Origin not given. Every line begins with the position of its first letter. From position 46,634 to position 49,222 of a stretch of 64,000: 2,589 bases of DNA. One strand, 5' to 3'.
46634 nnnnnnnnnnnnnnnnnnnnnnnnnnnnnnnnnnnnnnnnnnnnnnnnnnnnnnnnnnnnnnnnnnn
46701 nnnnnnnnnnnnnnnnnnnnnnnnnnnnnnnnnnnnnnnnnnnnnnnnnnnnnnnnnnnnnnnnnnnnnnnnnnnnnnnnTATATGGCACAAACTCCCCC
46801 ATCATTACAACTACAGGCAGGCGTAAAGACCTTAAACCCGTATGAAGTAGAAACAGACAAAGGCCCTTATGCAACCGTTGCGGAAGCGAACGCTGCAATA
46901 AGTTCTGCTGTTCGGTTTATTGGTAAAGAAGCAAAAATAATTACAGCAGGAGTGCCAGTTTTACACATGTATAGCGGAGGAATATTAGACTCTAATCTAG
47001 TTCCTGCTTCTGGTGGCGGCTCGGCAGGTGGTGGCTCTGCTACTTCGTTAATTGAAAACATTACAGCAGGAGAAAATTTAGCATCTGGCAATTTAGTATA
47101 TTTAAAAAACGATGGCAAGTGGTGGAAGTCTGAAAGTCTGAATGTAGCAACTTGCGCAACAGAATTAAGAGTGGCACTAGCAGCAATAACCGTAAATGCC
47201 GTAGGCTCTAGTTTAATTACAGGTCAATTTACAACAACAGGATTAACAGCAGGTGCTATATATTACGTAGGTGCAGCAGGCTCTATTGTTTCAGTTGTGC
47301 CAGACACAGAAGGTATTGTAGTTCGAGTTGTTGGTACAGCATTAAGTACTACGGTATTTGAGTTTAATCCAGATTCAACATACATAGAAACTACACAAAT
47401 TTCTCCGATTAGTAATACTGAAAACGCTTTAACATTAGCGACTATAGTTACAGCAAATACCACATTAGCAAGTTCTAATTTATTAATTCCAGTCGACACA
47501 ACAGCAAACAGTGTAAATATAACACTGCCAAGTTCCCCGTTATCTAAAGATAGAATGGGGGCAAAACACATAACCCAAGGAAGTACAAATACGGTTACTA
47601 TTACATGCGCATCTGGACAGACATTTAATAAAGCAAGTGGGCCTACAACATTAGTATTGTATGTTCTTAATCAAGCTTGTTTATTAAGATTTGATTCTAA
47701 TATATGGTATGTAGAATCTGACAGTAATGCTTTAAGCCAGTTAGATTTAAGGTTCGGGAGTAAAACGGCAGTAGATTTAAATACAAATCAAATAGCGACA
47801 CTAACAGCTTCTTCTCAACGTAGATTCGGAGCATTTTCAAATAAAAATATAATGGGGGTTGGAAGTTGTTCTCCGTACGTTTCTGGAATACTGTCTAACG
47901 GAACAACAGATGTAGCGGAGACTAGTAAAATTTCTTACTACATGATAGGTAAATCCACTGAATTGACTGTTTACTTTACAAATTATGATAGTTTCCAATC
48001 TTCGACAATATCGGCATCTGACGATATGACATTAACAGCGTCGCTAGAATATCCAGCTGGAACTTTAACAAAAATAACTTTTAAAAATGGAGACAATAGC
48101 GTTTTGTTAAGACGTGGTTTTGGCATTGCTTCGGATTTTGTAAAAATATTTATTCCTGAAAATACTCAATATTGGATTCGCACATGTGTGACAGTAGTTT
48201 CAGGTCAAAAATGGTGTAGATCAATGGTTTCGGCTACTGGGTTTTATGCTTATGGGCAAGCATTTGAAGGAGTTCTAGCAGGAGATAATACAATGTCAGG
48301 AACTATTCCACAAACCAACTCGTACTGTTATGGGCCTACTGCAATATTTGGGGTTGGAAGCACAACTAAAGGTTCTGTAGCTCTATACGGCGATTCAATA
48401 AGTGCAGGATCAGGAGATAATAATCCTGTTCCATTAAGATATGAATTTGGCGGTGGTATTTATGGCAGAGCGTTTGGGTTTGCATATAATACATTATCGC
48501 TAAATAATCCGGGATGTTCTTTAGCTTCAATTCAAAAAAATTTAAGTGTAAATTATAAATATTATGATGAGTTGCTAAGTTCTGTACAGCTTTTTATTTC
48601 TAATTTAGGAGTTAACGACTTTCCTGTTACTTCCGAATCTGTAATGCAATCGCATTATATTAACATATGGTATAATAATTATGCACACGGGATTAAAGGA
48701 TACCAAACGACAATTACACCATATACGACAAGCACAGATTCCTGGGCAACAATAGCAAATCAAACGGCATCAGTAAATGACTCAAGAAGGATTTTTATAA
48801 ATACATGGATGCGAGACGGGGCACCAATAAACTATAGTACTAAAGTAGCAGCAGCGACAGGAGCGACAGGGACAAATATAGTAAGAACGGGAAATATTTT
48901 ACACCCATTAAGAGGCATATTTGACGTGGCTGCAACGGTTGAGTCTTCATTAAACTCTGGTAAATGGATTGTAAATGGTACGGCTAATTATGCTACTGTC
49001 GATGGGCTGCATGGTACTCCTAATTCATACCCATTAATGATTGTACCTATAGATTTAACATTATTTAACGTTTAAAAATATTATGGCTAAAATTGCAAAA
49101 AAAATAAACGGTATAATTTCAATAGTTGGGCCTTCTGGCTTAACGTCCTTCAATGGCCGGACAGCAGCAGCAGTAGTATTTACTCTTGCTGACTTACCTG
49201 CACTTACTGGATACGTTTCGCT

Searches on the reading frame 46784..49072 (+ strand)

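Call 9: search_protein_families(library=phrogs, proteins=[window:46784-49072:+], max_evalue=0.001)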
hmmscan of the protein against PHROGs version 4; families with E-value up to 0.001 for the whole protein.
window:46784-49072:+ (763 aa): 2 families
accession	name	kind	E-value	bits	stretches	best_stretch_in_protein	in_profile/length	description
phrog_8480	-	other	2.1e-40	140.3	1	389-749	74-437/528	lysophospholipase L1-like esterase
phrog_19495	-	unknown function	6.9e-08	32.6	1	388-755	240-614/629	-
